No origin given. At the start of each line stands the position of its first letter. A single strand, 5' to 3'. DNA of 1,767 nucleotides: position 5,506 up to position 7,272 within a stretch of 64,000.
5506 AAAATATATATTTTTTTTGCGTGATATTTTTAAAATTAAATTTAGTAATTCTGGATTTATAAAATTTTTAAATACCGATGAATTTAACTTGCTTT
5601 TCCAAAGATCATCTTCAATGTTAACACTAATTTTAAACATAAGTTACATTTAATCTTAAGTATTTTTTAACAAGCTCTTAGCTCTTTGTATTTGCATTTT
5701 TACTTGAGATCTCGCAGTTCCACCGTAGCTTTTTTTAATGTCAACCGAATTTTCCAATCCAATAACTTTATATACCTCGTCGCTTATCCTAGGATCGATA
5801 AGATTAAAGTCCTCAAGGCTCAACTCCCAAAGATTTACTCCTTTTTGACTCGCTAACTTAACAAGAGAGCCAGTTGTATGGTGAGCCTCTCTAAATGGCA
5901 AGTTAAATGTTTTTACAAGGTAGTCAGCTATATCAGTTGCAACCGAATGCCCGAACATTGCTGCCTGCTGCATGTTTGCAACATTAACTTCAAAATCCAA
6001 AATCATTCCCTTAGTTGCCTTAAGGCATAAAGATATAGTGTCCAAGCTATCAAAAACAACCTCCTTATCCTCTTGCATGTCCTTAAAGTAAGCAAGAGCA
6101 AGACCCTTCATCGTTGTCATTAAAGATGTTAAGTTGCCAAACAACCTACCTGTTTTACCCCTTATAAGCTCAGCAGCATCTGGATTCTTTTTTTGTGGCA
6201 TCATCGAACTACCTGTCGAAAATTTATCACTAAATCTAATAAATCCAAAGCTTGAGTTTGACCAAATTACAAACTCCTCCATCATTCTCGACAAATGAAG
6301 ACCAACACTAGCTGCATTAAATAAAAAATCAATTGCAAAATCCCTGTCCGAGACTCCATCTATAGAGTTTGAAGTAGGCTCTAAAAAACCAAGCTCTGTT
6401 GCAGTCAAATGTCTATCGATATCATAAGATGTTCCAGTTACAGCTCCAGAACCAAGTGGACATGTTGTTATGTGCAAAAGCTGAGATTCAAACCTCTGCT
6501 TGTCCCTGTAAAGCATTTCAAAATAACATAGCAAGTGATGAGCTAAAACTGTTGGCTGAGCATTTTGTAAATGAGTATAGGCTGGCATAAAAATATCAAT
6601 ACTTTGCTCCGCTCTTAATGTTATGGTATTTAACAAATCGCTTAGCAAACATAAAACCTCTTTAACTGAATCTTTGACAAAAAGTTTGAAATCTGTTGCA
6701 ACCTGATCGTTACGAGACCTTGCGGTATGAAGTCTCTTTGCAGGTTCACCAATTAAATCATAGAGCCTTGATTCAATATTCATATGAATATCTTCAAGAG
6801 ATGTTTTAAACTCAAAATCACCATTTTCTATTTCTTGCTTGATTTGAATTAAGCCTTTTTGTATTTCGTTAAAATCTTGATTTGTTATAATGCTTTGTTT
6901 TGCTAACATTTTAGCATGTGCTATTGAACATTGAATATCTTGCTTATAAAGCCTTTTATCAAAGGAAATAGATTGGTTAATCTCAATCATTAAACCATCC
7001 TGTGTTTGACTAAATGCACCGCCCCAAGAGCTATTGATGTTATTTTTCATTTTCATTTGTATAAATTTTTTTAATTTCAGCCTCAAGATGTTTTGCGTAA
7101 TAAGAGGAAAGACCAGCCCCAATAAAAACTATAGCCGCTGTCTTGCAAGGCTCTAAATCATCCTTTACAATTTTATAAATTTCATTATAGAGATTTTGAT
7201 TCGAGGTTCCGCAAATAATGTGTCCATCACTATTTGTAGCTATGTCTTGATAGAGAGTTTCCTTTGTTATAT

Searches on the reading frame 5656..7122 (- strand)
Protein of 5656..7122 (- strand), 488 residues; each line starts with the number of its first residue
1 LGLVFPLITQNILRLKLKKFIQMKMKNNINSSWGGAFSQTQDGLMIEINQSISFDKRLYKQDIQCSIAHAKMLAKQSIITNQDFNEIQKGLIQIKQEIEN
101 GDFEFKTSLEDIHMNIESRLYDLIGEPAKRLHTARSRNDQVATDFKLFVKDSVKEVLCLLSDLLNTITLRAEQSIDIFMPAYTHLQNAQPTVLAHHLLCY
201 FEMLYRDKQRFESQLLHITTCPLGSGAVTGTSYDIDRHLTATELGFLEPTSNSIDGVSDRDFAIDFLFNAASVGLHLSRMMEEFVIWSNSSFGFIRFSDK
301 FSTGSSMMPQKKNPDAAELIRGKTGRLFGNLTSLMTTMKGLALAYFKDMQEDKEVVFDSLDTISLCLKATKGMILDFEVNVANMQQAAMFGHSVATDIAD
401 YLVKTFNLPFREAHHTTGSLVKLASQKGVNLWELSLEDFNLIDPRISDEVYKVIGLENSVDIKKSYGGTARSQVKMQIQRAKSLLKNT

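Call 32: search_protein_families(library=pfam, proteins=[window:5656-7122:-], max_evalue=0.00001)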
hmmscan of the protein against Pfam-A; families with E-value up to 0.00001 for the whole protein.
window:5656-7122:- (488 aa): 2 families
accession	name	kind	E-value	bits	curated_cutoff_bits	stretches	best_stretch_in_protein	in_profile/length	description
PF00206.25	Lyase_1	-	1.2e-68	232.3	27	1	35-329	1-312/312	Lyase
PF14698.11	ASL_C2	-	3.3e-24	85.5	27.3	1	393-461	2-69/69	Argininosuccinate lyase C-terminal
